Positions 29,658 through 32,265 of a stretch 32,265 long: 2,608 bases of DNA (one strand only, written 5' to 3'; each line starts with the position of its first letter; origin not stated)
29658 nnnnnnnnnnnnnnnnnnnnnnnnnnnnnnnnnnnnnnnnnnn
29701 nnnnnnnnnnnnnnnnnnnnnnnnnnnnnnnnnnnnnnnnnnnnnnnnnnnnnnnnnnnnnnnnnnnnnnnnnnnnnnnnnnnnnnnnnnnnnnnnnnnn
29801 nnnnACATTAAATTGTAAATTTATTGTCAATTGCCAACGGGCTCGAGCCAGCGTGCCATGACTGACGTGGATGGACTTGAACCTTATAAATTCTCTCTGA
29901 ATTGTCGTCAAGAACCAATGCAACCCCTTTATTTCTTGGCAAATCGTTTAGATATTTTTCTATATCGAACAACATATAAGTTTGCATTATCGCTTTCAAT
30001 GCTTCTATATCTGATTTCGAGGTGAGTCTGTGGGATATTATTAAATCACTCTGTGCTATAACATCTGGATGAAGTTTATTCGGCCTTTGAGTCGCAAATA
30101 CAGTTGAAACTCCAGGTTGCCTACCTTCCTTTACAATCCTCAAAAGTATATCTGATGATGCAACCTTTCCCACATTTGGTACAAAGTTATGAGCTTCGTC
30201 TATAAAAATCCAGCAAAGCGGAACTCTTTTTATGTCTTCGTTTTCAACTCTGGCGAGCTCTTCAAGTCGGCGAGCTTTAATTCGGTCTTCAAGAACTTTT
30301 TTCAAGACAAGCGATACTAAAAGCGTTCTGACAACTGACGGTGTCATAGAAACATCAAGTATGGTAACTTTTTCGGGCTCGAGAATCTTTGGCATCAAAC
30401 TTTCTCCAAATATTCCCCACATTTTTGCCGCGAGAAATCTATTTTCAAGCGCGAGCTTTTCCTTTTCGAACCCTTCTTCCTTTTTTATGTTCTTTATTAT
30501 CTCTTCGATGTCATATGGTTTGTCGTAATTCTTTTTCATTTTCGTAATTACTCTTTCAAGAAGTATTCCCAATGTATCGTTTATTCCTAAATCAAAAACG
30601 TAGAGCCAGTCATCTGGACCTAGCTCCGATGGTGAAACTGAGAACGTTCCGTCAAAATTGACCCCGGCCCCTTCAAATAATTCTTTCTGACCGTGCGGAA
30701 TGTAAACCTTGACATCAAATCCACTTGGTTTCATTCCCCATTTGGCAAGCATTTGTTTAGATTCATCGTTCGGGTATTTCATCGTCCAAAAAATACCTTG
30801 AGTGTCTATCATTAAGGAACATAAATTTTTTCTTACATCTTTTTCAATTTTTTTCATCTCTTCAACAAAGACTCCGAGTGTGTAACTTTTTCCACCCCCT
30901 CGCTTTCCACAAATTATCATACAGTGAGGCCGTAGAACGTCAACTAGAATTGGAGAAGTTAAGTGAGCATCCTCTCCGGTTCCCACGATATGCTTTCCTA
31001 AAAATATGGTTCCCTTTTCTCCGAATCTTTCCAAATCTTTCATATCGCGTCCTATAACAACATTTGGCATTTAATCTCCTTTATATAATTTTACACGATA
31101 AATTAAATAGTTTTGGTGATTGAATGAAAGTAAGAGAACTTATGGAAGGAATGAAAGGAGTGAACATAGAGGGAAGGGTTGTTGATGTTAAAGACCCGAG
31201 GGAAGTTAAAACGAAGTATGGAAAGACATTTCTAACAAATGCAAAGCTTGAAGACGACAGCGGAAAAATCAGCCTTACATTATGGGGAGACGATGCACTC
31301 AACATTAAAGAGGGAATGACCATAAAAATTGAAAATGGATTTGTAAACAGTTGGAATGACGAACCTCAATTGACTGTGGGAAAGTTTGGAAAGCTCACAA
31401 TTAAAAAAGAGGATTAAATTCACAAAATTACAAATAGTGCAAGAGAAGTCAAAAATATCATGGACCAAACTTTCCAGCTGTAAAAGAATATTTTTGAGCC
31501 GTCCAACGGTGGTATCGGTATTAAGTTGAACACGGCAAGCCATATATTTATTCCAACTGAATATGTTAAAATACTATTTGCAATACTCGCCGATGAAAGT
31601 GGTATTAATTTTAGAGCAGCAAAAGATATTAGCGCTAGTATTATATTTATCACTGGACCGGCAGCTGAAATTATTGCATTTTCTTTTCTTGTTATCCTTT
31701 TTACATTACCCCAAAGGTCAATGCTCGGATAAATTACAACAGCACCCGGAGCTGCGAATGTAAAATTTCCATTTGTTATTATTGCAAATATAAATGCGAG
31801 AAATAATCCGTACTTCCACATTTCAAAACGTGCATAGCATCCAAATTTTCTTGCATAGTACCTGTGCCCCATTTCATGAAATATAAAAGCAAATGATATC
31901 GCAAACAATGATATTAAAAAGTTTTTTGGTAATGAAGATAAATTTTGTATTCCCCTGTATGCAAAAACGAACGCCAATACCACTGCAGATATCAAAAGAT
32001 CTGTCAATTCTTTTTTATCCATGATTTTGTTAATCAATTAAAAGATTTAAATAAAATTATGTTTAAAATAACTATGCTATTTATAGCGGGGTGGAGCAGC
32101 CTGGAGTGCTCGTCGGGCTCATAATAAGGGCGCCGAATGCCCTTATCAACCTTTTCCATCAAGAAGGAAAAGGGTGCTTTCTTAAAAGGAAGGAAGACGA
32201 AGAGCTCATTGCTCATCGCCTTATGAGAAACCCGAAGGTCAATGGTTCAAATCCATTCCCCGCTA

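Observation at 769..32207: Palindrome GAGCTC occurs about 41 times, an order of magnitude above expectation, in two reading frames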

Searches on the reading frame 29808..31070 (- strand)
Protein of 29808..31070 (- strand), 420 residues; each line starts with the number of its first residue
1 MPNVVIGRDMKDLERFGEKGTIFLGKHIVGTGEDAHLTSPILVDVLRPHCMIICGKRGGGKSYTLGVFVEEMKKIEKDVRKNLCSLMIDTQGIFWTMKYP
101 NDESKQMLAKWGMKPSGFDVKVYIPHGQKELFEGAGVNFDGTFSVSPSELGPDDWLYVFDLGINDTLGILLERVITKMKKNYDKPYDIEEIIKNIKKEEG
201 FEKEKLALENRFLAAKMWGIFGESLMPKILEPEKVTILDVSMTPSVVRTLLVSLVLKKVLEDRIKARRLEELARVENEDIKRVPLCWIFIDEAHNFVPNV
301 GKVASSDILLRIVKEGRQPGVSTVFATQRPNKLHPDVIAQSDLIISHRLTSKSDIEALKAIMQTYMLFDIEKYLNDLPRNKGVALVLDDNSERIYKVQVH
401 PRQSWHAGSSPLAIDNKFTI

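Call 8: search_protein_families(library=ncbifam, proteins=[window:29808-31070:-])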
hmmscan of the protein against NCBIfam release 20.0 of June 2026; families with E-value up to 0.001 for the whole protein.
window:29808-31070:- (420 aa): 5 families
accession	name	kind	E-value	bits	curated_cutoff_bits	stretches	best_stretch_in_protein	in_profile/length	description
NF042944.1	HerA_antiphage_2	equivalog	3.1e-16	59.3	850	1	233-363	377-509/576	anti-phage-associated helicase HerA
NF040819.1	helicase_HerA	equivalog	1.7e-10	40.1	970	1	210-356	312-474/561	DNA double-strand break repair helicase HerA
NF042943.1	HerA_antiphage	equivalog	8.9e-10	37.7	800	1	288-383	437-535/566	anti-phage-associated helicase HerA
NF040937.1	HerA_Thermprot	equivalog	7.3e-07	28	800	1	231-345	305-410/487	DNA double-strand break repair helicase HerA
NF053655.1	CedD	equivalog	0.00018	20.3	600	1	286-359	421-489/527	DNA-translocating ATPase CedD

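Call 25: find_encoding_contigs(protein=window:29808-31070:-, flank=10000, max_places=2)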
Protein window:29808-31070:- (420 aa): 2 contigs read that carry it; 2 places shown.
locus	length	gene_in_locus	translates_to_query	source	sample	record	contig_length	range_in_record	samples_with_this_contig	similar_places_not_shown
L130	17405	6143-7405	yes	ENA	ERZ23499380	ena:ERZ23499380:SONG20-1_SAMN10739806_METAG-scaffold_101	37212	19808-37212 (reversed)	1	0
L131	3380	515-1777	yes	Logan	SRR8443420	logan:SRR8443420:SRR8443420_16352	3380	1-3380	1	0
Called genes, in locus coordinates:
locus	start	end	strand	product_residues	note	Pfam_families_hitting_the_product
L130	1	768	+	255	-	?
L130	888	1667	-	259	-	PF01966:HD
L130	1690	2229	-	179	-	PF04919:DUF655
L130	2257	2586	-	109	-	PF03874:RNA_pol_Rpb4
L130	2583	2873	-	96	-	PF01157:Ribosomal_L21e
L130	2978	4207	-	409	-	PF22023:Pus10_THUMP_arc, PF21238:Pus10_C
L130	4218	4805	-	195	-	PF01871:AMMECR1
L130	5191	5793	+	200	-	PF02163:Peptidase_M50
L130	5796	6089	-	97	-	PF01336:tRNA_anti-codon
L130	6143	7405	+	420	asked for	PF01935:DUF87, PF05872:HerA_C (weak)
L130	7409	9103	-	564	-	PF23990:PilB3_N (weak), PF00437:T2SSE, PF27713:UCP018868, PF23989:PilB3_C (weak)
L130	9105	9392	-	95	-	PF01283:Ribosomal_S26e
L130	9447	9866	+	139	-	PF01951:Archease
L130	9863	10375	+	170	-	PF01569:PAP2, PF14378:PAP2_3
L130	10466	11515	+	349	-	PF00294:PfkB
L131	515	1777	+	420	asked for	PF01935:DUF87, PF05872:HerA_C (weak)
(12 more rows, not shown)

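Call 66: search_solved_structures(query=window:29808-31070:-, max_evalue=0.01)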
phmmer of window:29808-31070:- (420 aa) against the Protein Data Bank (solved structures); distinct sequences matched with E-value up to 0.01: 9.
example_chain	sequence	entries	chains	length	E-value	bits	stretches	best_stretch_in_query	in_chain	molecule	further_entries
8xau_A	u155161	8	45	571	1.5e-14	57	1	231-390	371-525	ATP-binding protein | HerA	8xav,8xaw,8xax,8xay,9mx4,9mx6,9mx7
9c1m_M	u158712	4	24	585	1.2e-10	44.2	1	230-363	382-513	ATP-binding protein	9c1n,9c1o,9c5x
9x1l_A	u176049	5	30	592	2.3e-09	40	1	268-356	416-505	DNA helicase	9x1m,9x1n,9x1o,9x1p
8ziq_M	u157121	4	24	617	6.9e-09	38.4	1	233-363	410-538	HerA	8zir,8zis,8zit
8j4u_M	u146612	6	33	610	1.5e-07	34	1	288-385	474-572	Nucleoside triphosphate hydrolase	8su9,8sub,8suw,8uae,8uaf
8wiv_A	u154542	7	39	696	5.1e-07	32.3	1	232-356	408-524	Helicase HerA central domain-containing protein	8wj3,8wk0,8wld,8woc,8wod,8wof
8wet_A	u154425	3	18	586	9.2e-06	28.1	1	286-362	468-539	TdpA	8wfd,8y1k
11kk_A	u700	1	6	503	0.00085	21.6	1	278-388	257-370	HerA like helicase YjgR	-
8yho_A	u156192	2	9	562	0.0014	20.9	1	287-370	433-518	DUF87 domain-containing protein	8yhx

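Call 67: search_protein_families(library=padloc, proteins=[window:29808-31070:-], max_evalue=0.001)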
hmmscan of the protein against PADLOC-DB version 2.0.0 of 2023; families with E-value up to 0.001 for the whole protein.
window:29808-31070:- (420 aa): 14 families
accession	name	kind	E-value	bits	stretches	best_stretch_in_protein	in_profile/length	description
PDLC04105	HerA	-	8.5e-23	78.7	1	229-375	375-513/576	-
PDLC04140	mad8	-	9.5e-20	69.3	1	22-414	4-314/314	mads_8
PDLC04106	HerA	-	8.6e-19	65.5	1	234-364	470-598/667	-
PDLC02188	HerA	-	9.8e-17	59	1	233-387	377-530/578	-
PDLC04103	HerA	-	7.7e-16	55.5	1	260-377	419-536/579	-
PDLC04098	HerA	-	2.6e-13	47.4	1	233-383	484-632/686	-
PDLC04102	HerA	-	8.1e-13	45.6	1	215-388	449-608/654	-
PDLC04104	HerA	-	1.3e-11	41.9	1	233-390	180-327/379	-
PDLC01055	HerA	-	2.5e-11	41.1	1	223-345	372-479/532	Type III coevolved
PDLC02185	HerA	-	2.6e-11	41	1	288-384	449-548/585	-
PDLC04100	HerA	-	9.7e-11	39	1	288-384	443-542/580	-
PDLC02684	DndH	-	6.2e-10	35.2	1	231-391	1552-1702/1715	DndH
PDLC04097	HerA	-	4.5e-09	33.5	1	285-364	474-560/618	-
PDLC02685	DndH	-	1.2e-05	21.2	1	233-346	1515-1617/1678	DndH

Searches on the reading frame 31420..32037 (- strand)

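Call 47: search_protein_families(library=pfam, proteins=[window:31420-32037:-], max_evalue=0.01)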
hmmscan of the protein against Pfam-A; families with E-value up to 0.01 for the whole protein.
window:31420-32037:- (205 aa): 1 family
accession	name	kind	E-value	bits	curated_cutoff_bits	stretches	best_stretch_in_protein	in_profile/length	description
PF02163.28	Peptidase_M50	-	1.3e-17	64.3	27.2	1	44-189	3-195/221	Peptidase family M50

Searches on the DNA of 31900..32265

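Call 55: search_rna_families(source=window, start=31900, end=32265, threshold=evalue, max_evalue=1, show_alignments=2)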
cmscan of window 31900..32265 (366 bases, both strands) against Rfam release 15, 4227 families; matches with E-value up to 1: 1.
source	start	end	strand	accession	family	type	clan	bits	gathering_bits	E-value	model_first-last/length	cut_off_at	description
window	32039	32104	+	RF02896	S774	Gene; sRNA;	-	26.4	48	0.26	1-95/95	no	Staphylococcus sRNA 774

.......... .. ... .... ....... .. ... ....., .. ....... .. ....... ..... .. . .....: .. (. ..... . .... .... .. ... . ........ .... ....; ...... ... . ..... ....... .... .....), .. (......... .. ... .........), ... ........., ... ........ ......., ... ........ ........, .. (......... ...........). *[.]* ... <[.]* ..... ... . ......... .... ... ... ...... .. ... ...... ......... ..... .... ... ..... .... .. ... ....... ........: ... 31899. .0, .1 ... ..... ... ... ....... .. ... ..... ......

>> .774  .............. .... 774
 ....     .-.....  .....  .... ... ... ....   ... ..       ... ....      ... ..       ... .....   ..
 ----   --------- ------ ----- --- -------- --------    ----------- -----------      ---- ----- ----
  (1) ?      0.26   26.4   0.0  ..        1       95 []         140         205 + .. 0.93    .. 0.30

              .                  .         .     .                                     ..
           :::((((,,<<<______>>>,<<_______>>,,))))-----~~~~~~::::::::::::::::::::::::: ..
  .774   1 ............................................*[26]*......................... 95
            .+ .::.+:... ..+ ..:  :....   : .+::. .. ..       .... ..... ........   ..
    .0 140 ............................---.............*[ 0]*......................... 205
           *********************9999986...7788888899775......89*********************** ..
